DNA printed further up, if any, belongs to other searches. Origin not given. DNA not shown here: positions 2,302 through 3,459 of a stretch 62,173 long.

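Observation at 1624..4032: Extracytoplasmic lipoprotein carrying a type I 3-dehydroquinase-like barrel with the catalytic His and Lys apparently retained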

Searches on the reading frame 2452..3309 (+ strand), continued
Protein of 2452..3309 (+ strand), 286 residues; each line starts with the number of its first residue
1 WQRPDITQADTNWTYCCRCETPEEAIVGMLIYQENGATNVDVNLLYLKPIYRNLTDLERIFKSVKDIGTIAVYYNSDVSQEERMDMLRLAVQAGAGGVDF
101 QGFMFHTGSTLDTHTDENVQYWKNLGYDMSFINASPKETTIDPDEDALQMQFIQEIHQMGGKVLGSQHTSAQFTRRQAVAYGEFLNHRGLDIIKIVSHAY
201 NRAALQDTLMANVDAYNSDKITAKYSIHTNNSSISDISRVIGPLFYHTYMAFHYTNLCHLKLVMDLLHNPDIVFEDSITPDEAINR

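Call 56: find_encoding_contigs(protein=P0229, flank=7000, max_places=1)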
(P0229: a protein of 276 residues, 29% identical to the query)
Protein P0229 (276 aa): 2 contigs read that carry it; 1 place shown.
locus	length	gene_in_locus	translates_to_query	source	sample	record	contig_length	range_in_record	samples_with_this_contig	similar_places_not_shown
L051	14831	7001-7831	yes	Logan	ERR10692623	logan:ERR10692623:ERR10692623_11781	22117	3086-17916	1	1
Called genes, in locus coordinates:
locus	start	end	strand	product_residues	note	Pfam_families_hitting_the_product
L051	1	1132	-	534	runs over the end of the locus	-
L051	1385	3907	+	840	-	-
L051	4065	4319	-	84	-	PF12675:DUF3795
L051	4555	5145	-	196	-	PF09851:SHOCT (weak)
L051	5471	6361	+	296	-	PF03547:Mem_trans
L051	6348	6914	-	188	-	PF04073:tRNA_edit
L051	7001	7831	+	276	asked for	PF01487:DHquinase_I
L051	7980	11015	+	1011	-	PF07581:Glug (faint), PF03629:SASA (weak)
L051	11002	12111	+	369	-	PF00890:FAD_binding_2 (weak), PF01266:DAO (weak), PF01946:Thi4 (faint), PF03486:HI0933_like (faint), PF04820:Trp_halogenase (faint), PF07992:Pyr_redox_2, PF12831:FAD_oxidored, PF12831:FAD_oxidored, +1 more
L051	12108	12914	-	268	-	PF12833:HTH_18, PF00165:HTH_AraC (weak)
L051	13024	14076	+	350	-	PF02894:GFO_IDH_MocA_C, PF22725:GFO_IDH_MocA_C3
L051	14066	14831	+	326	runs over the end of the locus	PF00892:EamA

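Call 61: search_protein_families(library=pfam, proteins=[P0108, P0110, P0119, P0127], max_evalue=0.001)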
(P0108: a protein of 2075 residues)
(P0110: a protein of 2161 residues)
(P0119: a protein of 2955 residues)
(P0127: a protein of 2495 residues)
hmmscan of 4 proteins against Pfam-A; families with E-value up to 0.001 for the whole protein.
P0108 (2075 aa): 6 families
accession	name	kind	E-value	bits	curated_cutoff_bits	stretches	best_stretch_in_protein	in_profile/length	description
PF00754.31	F5_F8_type_C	-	2.8e-38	131.3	28.2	2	1826-1938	4-127/127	F5/8 type C domain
PF22633.2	F5_F8_type_C_2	-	1.2e-29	103.1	27.8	2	1839-1922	2-91/91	NedA-like, galactose-binding domain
PF13088.12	BNR_2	-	7e-24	85.1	31.4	1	1589-1763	99-277/277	BNR repeat-like domain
PF24607.1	CBM_AftD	-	1.9e-06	28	27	1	1827-1875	10-62/149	Arabinofuranosyltransferase D, third carbohydrate binding module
PF02012.26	BNR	-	0.00086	19.4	27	0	1510-1518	2-10/12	BNR/Asp-box repeat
PF07523.18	Big_3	-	0.00099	19.8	21.2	1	681-726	3-46/68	Bacterial Ig-like domain (group 3)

P0110 (2161 aa): 5 families
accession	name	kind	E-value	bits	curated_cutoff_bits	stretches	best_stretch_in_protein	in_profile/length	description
PF13088.12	BNR_2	-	4e-25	89.2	31.4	1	1645-1828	94-277/277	BNR repeat-like domain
PF00754.31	F5_F8_type_C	-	2.8e-15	57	28.2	1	1891-2004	3-127/127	F5/8 type C domain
PF22633.2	F5_F8_type_C_2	-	1.1e-10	42.5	27.8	1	1905-1988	2-91/91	NedA-like, galactose-binding domain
PF07523.18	Big_3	-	2.7e-05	24.8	21.2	1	737-784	3-51/68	Bacterial Ig-like domain (group 3)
PF02012.26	BNR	-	0.00063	19.8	27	0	1572-1580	2-10/12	BNR/Asp-box repeat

P0119 (2955 aa): 6 families
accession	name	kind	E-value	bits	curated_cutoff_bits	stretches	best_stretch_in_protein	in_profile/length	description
PF13088.12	BNR_2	-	3.4e-27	95.9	31.4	1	2644-2916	2-277/277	BNR repeat-like domain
PF13472.12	Lipase_GDSL_2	-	9.6e-15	56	32.9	1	1489-1654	2-177/178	GDSL-like Lipase/Acylhydrolase family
PF00657.28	Lipase_GDSL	-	1.5e-07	32.3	23.6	1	1486-1659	19-207/208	GDSL-like Lipase/Acylhydrolase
PF07523.18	Big_3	-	6.3e-07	30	21.2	1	917-945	3-31/68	Bacterial Ig-like domain (group 3)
PF13859.12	BNR_3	-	1.2e-05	25.3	27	0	2774-2844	151-215/308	BNR repeat-like domain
PF15892.11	BNR_4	-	0.00045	20.1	27.3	0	2673-2890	76-265/272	BNR repeat-containing family member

P0127 (2495 aa): 4 families
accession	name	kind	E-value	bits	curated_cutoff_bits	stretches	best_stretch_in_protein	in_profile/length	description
PF13088.12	BNR_2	-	1.8e-27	96.9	31.4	1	395-668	1-277/277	BNR repeat-like domain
PF03629.24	SASA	-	1.1e-19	71.4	24.8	1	1434-1659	3-207/226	Carbohydrate esterase, sialic acid-specific acetylesterase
PF07523.18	Big_3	-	5.6e-12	46.2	21.2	1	1799-1863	2-68/68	Bacterial Ig-like domain (group 3)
PF15902.12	Sortilin-Vps10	-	4.4e-05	22.9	33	0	527-687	2-154/446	Sortilin, neurotensin receptor 3,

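Call 63: search_solved_structures(query=P0127, max_evalue=0.00001)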
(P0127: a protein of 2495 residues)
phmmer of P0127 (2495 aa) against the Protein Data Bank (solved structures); distinct sequences matched with E-value up to 0.00001: 13.
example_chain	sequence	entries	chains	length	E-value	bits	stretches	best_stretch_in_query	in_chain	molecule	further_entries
9h4u_A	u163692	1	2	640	1.7e-33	117.9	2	1342-1569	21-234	Carbohydrate esterase FI8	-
7kmm_A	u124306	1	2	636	1.4e-29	104.9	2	1553-1780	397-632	Sialic acid-specific 9-O-acetylesterase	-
9ega_A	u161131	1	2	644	1.6e-29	104.8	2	1558-1780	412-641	Sialate O-acetylesterase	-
8f9o_A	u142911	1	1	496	2.3e-17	64.4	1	1346-1670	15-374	Sialic acid acetylesterase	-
8f9p_A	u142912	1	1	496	6e-17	63.1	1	1346-1670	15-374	Sialic acid acetylesterase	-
8f9q_A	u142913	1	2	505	2.4e-16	61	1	1346-1607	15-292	Sialic acid acetylesterase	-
8f9r_A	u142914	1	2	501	1.3e-15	58.6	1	1345-1693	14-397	Sialic acid acetylesterase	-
8axi_A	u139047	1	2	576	2.2e-10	41.2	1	420-623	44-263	Sialidase domain-containing protein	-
8axs_B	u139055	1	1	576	2.2e-10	41.2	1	420-623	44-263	Exo-alpha-sialidase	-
8axs_A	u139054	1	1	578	2.3e-10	41.2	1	420-622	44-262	Exo-alpha-sialidase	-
8axt_A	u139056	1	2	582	2.3e-10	41.2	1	420-622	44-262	Sialidase domain-containing protein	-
9eob_A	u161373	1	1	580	2.4e-10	41.1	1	420-623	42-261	exo-alpha-sialidase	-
8hls_A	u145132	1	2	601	2.5e-10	41.1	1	420-622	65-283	Sialidase domain-containing protein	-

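Call 64: search_protein_families(library=pfam, proteins=[P0084, P0113, P0072], max_evalue=0.001)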
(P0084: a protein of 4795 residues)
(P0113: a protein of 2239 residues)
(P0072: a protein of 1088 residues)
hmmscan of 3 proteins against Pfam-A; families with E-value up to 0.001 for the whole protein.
P0084 (4795 aa): 4 families
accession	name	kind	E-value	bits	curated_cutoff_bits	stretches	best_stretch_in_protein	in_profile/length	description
PF09479.16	Flg_new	-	7.2e-80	263.5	27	10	1734-1794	3-65/65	Listeria-Bacteroides repeat domain (List_Bact_rpt)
PF07470.19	Glyco_hydro_88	-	6.6e-37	127.7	26.6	1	4091-4407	21-342/352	Glycosyl Hydrolase Family 88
PF13472.12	Lipase_GDSL_2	-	1.1e-34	121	32.9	2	1357-1515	2-176/178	GDSL-like Lipase/Acylhydrolase family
PF18998.6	Flg_new_2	-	4.2e-17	62.3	23.6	1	42-104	5-71/73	Divergent InlB B-repeat domain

P0113 (2239 aa): 6 families
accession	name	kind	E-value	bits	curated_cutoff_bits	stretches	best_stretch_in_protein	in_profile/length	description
PF13088.12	BNR_2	-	1.1e-24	87.7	31.4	1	1779-2050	2-274/277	BNR repeat-like domain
PF00754.31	F5_F8_type_C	-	1.4e-19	70.9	28.2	1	2117-2226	4-127/127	F5/8 type C domain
PF22633.2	F5_F8_type_C_2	-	1.9e-16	60.9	27.8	1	2127-2210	2-91/91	NedA-like, galactose-binding domain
PF15902.12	Sortilin-Vps10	-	9e-06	25.2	33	1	1916-2029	2-111/446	Sortilin, neurotensin receptor 3,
PF02012.26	BNR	-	2.9e-05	23.8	27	0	2018-2028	1-11/12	BNR/Asp-box repeat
PF07523.18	Big_3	-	0.00046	20.8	21.2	1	958-991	3-35/68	Bacterial Ig-like domain (group 3)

P0072 (1088 aa): 1 family
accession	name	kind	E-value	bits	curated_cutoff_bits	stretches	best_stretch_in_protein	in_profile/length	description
PF01487.21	DHquinase_I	-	1e-06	29.5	22.2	1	481-601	107-224/230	Type I 3-dehydroquinase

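Call 88: find_encoding_contigs(protein=P0230, flank=8000, max_places=2)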
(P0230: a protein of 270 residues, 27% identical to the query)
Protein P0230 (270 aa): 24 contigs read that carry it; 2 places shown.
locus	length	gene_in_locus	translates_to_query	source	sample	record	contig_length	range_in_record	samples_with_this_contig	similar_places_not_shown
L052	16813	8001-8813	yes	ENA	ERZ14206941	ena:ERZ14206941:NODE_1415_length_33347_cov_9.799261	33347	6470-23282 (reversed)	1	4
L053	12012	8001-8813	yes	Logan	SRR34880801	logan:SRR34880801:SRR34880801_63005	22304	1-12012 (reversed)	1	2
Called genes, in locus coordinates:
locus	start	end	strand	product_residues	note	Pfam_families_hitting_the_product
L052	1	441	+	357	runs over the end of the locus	PF04055:Radical_SAM, PF13353:Fer4_12, PF13186:SPASM (weak)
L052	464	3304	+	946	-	PF09479:Flg_new, PF07581:Glug (faint)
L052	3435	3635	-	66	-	PF13560:HTH_31, PF12844:HTH_19, PF01381:HTH_3, PF13443:HTH_26 (weak)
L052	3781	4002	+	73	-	-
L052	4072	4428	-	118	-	-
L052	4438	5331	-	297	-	-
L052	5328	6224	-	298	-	-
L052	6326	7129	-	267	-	PF12833:HTH_18, PF00165:HTH_AraC (weak)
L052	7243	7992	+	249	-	PF00106:adh_short, PF08659:KR (faint), PF13561:adh_short_C2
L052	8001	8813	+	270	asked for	PF01487:DHquinase_I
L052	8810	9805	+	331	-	PF08240:ADH_N, PF00107:ADH_zinc_N, PF13602:ADH_zinc_N_2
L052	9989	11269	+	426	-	PF00890:FAD_binding_2 (weak), PF01266:DAO (faint), PF12831:FAD_oxidored, PF13450:NAD_binding_8 (faint), PF12831:FAD_oxidored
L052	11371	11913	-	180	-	PF02915:Rubrerythrin, PF23458:DUF7130 (faint), PF21349:RUBY_RBDX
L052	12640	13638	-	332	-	PF01061:ABC2_membrane, PF12698:ABC2_membrane_3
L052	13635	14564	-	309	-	PF00005:ABC_tran, PF13304:AAA_21 (faint)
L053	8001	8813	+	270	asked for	PF01487:DHquinase_I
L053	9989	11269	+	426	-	PF00890:FAD_binding_2 (weak), PF01266:DAO (faint), PF12831:FAD_oxidored, PF13450:NAD_binding_8 (faint), PF12831:FAD_oxidored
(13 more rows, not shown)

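Call 89: find_encoding_contigs(protein=P0225, flank=8000, max_places=2)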
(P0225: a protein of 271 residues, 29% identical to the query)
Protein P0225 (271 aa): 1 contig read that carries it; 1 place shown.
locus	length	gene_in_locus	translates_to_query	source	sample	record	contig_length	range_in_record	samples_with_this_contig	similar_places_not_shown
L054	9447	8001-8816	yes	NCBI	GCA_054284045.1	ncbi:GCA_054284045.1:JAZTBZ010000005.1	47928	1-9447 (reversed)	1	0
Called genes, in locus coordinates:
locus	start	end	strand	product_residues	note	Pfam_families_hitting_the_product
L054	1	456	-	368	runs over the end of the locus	PF00768:Peptidase_S11, PF13354:Beta-lactamase2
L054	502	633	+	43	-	-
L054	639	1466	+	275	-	PF01261:AP_endonuc_2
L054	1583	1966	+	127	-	PF02001:DUF134, PF04545:Sigma70_r4 (weak), PF08281:Sigma70_r4_2 (weak)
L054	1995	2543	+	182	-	PF21349:RUBY_RBDX, PF02915:Rubrerythrin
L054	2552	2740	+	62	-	-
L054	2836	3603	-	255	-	PF00165:HTH_AraC, PF12833:HTH_18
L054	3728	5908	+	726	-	PF02901:PFL-like, PF01228:Gly_radical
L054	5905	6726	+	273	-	PF13353:Fer4_12, PF04055:Radical_SAM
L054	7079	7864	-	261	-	PF12833:HTH_18, PF00165:HTH_AraC (weak)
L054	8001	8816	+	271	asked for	PF01487:DHquinase_I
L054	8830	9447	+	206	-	?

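Call 94: search_protein_families(library=pfam, proteins=[P0076, P0071, P0073, P0074, P0075, P0077, P0078, P0079, P0080, P0081], max_evalue=0.01)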
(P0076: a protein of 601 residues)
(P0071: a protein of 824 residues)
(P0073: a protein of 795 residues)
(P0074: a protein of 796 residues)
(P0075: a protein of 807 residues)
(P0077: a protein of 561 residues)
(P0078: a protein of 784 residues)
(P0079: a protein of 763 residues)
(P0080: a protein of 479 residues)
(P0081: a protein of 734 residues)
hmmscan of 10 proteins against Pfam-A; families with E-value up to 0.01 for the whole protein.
P0076 (601 aa): 2 families
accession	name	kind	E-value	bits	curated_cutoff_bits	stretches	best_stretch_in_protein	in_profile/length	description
PF01487.21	DHquinase_I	-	2e-08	35.1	22.2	1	171-281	105-213/230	Type I 3-dehydroquinase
PF00404.24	Dockerin_1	-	3.5e-06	27.5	22.9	1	553-596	2-52/57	Dockerin type I domain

P0071 (824 aa): 1 family
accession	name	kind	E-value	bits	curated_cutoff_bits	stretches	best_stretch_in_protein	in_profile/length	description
PF01487.21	DHquinase_I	-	1.6e-07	32.1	22.2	1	445-561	106-222/230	Type I 3-dehydroquinase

P0073 (795 aa): 1 family
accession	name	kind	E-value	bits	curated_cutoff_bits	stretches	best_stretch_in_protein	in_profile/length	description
PF01487.21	DHquinase_I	-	1.4e-05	25.8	22.2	1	411-541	94-224/230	Type I 3-dehydroquinase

P0074 (796 aa): 0 families

P0075 (807 aa): 1 family
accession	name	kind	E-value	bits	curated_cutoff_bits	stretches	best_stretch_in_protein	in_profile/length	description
PF01487.21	DHquinase_I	-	0.0052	17.3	22.2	0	406-526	94-212/230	Type I 3-dehydroquinase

P0077 (561 aa): 0 families

P0078 (784 aa): 1 family
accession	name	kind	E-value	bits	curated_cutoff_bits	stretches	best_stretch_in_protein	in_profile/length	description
PF01487.21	DHquinase_I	-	1.1e-06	29.4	22.2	1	407-528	106-224/230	Type I 3-dehydroquinase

P0079 (763 aa): 3 families
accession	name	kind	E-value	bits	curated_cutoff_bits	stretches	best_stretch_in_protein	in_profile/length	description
PF01487.21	DHquinase_I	-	0.00016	22.3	22.2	1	367-481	97-208/230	Type I 3-dehydroquinase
PF04136.21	COG3_N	-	0.001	19.5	27.9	1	492-537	88-133/147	Conserved oligomeric Golgi complex subunit 3, N-terminal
PF18271.8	GH131_N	-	0.0036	17.5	23.1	0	660-714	147-202/255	Glycoside hydrolase 131 catalytic N-terminal domain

P0080 (479 aa): 1 family
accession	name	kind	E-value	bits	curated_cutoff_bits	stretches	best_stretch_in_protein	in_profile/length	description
PF01487.21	DHquinase_I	-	8.3e-08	33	22.2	1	303-433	93-223/230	Type I 3-dehydroquinase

P0081 (734 aa): 1 family
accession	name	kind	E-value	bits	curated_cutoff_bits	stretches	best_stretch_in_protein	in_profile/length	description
PF01487.21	DHquinase_I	-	1.2e-05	26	22.2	1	352-454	93-199/230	Type I 3-dehydroquinase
